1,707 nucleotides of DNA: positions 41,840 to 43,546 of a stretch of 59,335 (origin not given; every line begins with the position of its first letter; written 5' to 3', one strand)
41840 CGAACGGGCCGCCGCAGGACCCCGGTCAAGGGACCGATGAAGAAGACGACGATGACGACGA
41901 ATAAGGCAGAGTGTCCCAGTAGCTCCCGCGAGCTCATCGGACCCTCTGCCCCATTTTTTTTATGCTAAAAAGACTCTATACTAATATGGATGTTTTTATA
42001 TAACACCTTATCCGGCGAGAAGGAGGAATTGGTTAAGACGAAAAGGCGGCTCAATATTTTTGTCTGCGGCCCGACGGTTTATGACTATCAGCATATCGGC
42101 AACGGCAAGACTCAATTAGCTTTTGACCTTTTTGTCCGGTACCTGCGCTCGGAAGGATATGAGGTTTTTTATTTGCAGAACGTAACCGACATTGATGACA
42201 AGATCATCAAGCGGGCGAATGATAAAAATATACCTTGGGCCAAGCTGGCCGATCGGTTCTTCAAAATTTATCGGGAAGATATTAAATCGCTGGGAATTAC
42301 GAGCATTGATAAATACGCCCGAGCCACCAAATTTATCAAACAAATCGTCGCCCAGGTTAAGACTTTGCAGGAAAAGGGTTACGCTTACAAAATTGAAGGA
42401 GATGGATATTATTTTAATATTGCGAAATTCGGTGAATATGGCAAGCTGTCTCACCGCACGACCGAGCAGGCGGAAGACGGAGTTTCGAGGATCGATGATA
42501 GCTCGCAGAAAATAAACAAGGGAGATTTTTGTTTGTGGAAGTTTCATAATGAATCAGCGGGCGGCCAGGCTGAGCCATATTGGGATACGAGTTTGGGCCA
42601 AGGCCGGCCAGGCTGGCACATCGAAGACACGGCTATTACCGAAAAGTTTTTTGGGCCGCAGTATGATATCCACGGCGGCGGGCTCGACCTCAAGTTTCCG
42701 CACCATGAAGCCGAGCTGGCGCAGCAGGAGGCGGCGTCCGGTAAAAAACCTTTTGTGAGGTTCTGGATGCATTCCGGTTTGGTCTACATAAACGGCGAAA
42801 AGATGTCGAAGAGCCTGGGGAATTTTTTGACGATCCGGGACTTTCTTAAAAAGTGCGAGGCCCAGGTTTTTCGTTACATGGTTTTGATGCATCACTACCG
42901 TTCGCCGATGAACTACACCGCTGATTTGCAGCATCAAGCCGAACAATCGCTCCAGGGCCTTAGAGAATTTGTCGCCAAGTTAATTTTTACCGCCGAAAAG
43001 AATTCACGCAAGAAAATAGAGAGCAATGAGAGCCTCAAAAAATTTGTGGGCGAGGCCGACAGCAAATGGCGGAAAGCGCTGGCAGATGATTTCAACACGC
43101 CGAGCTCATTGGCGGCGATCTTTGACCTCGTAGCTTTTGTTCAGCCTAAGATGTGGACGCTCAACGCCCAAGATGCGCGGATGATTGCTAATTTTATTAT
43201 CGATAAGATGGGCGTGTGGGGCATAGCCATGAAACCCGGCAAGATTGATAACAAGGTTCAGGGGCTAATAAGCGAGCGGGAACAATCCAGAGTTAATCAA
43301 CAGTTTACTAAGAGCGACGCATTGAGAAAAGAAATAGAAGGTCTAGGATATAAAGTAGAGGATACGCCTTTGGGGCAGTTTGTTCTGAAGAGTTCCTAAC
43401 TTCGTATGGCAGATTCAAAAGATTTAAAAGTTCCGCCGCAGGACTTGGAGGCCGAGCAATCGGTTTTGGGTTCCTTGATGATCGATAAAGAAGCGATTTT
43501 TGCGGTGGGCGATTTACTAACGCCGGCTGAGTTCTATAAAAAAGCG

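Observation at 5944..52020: Twelve GC-rich, self-contained expression cassettes interleaved with a low-GC core-gene backbone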

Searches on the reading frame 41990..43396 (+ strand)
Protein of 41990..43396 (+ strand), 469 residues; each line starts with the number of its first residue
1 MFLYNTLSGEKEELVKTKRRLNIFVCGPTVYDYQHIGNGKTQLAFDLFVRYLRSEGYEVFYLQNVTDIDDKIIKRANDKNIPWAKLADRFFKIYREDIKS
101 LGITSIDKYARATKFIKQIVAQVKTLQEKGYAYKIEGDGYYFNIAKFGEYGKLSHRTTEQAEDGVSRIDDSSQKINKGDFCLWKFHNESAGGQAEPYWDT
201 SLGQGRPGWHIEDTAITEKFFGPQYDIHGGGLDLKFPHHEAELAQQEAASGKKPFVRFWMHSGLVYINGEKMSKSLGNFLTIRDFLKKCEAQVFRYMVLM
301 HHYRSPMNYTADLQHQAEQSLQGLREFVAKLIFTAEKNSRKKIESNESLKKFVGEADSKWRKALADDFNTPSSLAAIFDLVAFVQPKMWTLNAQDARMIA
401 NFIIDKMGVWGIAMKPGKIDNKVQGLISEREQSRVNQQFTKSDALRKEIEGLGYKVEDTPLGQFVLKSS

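Call 10: find_related_loci(query=window:41990-43396:+, collection=genome_contigs, flank=10000)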
Query window:41990-43396:+ (469 aa) in genome_contigs; peptide patterns used: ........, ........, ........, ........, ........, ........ (x = any residue, [..] = any of these).
394 stretches matched a pattern; 358 encode a relative of the query (tblastn E <= 1e-3); the best 80 are kept; 80 distinct loci.
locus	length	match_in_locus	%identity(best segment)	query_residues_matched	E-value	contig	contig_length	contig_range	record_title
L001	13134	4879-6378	48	1-469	2e-144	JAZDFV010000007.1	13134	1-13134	MAG: Candidatus Jorgensenbacteria bacterium isolate MEGAHIT-group-0.224 k141_11938041, whole genome shotgun sequence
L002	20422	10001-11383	50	3-467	9e-142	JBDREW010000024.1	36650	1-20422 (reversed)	MAG: Candidatus Nealsonbacteria bacterium isolate MEGAHIT-group-1.334 k141_5519853, whole genome shotgun sequence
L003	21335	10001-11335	48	3-467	7e-138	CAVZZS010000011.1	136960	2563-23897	MAG: uncultured Nanoarchaeota archaeon isolate MFD01689.bin.2.81 genome assembly, contig: contig_71988, whole genome sho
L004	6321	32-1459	46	3-467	5e-138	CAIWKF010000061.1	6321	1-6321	MAG: Candidatus Staskawiczbacteria bacterium isolate Loclat_bin-05792 genome assembly, contig: bin-05792:061/137, whole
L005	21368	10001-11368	53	3-465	1e-167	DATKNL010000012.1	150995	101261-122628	MAG TPA_asm: Candidatus Paceibacterota bacterium isolate SMAG_U14736 k141_5311227, whole genome shotgun sequence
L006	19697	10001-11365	39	1-461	4e-94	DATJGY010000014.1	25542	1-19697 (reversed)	MAG TPA_asm: Alphaproteobacteria bacterium isolate SMAG_U15498 k141_5810575, whole genome shotgun sequence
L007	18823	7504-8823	37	3-465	5e-93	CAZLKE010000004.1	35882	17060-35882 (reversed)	MAG TPA_asm: uncultured Gammaproteobacteria bacterium isolate SRP050083_co1_414 genome assembly, contig: NODE_388_length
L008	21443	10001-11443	35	3-462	1e-88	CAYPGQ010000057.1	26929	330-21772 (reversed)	MAG TPA_asm: uncultured Eubacteriales bacterium isolate SRP068000_co1_174 genome assembly, contig: NODE_2095_length_2692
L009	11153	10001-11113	40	1-381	7e-88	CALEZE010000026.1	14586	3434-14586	MAG TPA_asm: uncultured bacterium isolate SRR7515931_bin.142_CONCOCT_v1.1_MAG genome assembly, contig: ERZ869938.2086, w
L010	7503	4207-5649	35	3-462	1e-87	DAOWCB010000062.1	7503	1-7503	MAG TPA_asm: Candidatus Aminicenantes bacterium isolate CSMAG_1876 CSMAG_1876_k141_4485448_length_7503_cov_11.0000, whol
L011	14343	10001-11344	37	1-462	2e-86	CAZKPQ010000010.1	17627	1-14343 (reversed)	MAG TPA_asm: uncultured Gammaproteobacteria bacterium isolate SRP173033_co3_47 genome assembly, contig: NODE_3917_length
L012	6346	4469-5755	38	1-461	9e-85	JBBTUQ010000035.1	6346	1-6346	MAG: Patescibacteria group bacterium isolate H41-bin097_1 H41_bin097_1_000000000035, whole genome shotgun sequence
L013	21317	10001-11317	36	3-462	1e-84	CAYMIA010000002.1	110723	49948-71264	MAG TPA_asm: uncultured Gammaproteobacteria bacterium isolate SRP200132_co1_145 genome assembly, contig: NODE_174_length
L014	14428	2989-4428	33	3-468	1e-80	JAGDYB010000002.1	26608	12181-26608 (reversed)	MAG: Candidatus Micrarchaeota archaeon isolate KMA_Bin04 NODE_572_length_26608_cov_5.813392, whole genome shotgun sequen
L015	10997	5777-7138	34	1-463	8e-80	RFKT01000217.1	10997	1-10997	MAG: Candidatus Dadabacteria bacterium isolate J135 k99_1044454, whole genome shotgun sequence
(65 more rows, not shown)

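Call 22: find_homologous_proteins(query=window:41990-43396:+, max_evalue=1e-80)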
Query window:41990-43396:+ (469 aa): 7745 proteins with E <= 1e-80 among 8000 candidates; the best 120 are listed.
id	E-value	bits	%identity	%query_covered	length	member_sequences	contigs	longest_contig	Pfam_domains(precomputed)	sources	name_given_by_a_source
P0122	0.0e+0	1048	100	97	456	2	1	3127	PF09334.18,PF01406.26,PF01921.25,PF00133.29,PF09190.18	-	-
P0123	1.4e-220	751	68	100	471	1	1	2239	PF09334.18,PF01406.26,PF01921.25,PF00133.29,PF09190.18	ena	-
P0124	2.6e-216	737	69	100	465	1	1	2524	PF09334.18,PF01406.26,PF01921.25,PF00133.29,PF09190.18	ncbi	-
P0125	2.0e-213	727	67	99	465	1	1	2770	PF09334.18,PF01406.26,PF01921.25,PF00133.29,PF09190.18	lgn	-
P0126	4.7e-213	726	67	100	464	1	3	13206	PF09334.18,PF01406.26,PF00133.29,PF09190.18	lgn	-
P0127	1.9e-210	718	66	100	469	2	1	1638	PF09334.18,PF01406.26,PF01921.25,PF00133.29,PF09190.18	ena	-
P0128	2.5e-208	711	68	100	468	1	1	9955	PF09334.18,PF01406.26,PF01921.25,PF00133.29,PF09190.18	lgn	-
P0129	4.4e-208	710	68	100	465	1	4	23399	PF09334.18,PF01406.26,PF01921.25,PF00133.29,PF09190.18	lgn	-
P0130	1.7e-203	695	66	100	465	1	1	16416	PF09334.18,PF01406.26,PF01921.25,PF00133.29,PF09190.18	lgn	-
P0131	1.8e-197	675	73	84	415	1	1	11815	PF09334.18,PF01406.26,PF00133.29,PF09190.18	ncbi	-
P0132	9.0e-178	610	59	100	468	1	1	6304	PF09334.18,PF01406.26,PF01921.25,PF00133.29,PF09190.18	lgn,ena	-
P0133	1.2e-175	603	56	100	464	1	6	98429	PF09334.18,PF01406.26,PF01921.25,PF00133.29,PF09190.18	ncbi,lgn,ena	ncbi:MAG: cysteine--tRNA ligase [Patescibacteria group bacterium]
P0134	3.1e-175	602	57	99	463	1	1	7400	PF09334.18,PF01406.26,PF01921.25,PF00133.29,PF09190.18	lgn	-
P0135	1.7e-174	599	57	100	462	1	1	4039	PF09334.18,PF01406.26,PF01921.25,PF00133.29,PF09190.18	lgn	-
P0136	3.9e-174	598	58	100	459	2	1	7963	PF09334.18,PF01406.26,PF01921.25,PF00133.29,PF09190.18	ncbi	-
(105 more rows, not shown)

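Call 24: find_encoding_contigs(protein=P0129, flank=10000, max_places=2)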
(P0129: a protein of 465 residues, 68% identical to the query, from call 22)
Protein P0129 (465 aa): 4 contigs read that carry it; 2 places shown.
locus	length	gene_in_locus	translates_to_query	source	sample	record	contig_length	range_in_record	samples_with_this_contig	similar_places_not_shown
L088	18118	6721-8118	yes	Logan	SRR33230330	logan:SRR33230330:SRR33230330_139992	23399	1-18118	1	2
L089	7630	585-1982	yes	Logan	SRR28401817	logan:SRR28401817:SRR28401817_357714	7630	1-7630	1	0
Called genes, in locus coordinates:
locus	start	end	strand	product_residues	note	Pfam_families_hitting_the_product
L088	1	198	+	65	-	?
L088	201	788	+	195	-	PF00677:Lum_binding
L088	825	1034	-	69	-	-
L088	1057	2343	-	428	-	PF01225:Mur_ligase, PF08245:Mur_ligase_M, PF02875:Mur_ligase_C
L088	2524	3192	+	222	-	-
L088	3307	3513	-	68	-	-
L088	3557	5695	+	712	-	PF01326:PPDK_N, PF00391:PEP-utilizers, PF02896:PEP-utilizers_C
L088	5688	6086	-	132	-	PF00293:NUDIX, PF14815:NUDIX_4 (faint)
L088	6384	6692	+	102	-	PF00829:Ribosomal_L21p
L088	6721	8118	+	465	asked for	PF01406:tRNA-synt_1e, PF01921:tRNA-synt_1f (faint), PF09334:tRNA-synt_1g, PF00133:tRNA-synt_1 (weak), PF09334:tRNA-synt_1g (weak), PF09190:DALR_2 (weak)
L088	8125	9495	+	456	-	PF00772:DnaB, PF13481:AAA_25, PF03796:DnaB_C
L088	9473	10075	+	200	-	PF21176:RecR_HhH (weak), PF13662:Toprim_4, PF21175:RecR_C (weak)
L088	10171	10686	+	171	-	PF01025:GrpE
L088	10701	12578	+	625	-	PF00012:HSP70, PF06723:MreB_Mbl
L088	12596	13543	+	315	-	-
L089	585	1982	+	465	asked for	PF01406:tRNA-synt_1e, PF01921:tRNA-synt_1f (faint), PF09334:tRNA-synt_1g, PF00133:tRNA-synt_1 (weak), PF09334:tRNA-synt_1g (weak), PF09190:DALR_2 (weak)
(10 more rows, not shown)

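Call 25: find_encoding_contigs(protein=P0131, flank=10000, max_places=2)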
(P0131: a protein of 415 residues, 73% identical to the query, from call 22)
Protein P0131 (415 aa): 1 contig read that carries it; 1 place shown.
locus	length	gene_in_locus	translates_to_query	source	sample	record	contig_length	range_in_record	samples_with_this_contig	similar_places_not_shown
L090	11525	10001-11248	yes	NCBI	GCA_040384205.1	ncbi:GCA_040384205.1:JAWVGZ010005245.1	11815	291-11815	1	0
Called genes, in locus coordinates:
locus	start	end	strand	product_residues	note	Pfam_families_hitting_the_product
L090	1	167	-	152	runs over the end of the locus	?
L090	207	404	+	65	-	-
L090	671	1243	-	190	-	-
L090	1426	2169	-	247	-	PF18765:Polbeta (faint), PF07827:KNTase_C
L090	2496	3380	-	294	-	-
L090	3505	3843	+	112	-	-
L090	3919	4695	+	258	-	-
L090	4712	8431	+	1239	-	PF17957:Big_7 (weak), PF07495:Y_Y_Y (faint), PF06482:Endostatin (faint), PF07588:DUF1554 (weak)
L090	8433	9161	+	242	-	-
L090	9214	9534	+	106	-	PF00829:Ribosomal_L21p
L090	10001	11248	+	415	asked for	PF01406:tRNA-synt_1e, PF09334:tRNA-synt_1g, PF00133:tRNA-synt_1, PF09334:tRNA-synt_1g (weak), PF09190:DALR_2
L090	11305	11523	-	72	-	?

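Call 26: find_encoding_contigs(protein=P0130, flank=10000, max_places=2)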
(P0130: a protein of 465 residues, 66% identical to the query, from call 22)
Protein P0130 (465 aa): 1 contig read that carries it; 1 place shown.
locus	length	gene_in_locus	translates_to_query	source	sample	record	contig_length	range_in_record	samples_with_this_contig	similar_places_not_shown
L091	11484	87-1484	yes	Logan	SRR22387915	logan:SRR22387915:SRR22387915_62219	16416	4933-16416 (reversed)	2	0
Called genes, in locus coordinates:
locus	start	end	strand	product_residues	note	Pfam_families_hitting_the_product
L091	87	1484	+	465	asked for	PF01406:tRNA-synt_1e, PF09334:tRNA-synt_1g, PF00133:tRNA-synt_1, PF09334:tRNA-synt_1g (weak), PF01921:tRNA-synt_1f (weak), PF09190:DALR_2 (weak)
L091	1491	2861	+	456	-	PF00772:DnaB, PF13481:AAA_25, PF03796:DnaB_C, PF06745:ATPase (weak)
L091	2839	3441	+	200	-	PF21176:RecR_HhH (weak), PF13662:Toprim_4, PF21175:RecR_C (weak)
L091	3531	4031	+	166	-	PF01025:GrpE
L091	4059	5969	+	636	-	PF00012:HSP70, PF06723:MreB_Mbl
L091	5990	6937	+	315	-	-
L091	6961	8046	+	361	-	PF00226:DnaJ, PF01556:DnaJ_C, PF00684:DnaJ_CXXCXGXG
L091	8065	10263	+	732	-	-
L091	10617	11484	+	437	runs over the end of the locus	PF21760:SecD_1st, PF22599:SecDF_P1_head, PF02355:SecD_SecF_C, PF03176:MMPL (faint), PF00873:ACR_tran (weak)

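Call 69: find_encoding_contigs(protein=P0128, flank=10000, max_places=2)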
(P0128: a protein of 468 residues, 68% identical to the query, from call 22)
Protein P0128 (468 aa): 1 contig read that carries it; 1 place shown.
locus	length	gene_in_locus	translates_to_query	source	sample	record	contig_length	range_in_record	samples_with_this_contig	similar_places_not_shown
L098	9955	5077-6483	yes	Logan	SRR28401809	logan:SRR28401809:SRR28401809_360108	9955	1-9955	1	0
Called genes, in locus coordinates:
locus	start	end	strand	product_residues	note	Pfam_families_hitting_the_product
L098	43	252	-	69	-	-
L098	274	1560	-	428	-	PF01225:Mur_ligase, PF08245:Mur_ligase_M, PF02875:Mur_ligase_C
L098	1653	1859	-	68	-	-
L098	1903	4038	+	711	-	PF01326:PPDK_N, PF00391:PEP-utilizers, PF02896:PEP-utilizers_C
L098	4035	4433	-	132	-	PF00293:NUDIX, PF14815:NUDIX_4 (faint)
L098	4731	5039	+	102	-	PF00829:Ribosomal_L21p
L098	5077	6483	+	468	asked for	PF01406:tRNA-synt_1e, PF01921:tRNA-synt_1f (faint), PF09334:tRNA-synt_1g, PF00133:tRNA-synt_1 (weak), PF09334:tRNA-synt_1g (weak), PF09190:DALR_2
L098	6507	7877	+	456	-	PF00772:DnaB, PF13481:AAA_25, PF03796:DnaB_C, PF06745:ATPase (weak)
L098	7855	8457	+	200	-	PF21176:RecR_HhH (weak), PF13662:Toprim_4, PF21175:RecR_C (weak)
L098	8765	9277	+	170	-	PF01025:GrpE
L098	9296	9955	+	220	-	?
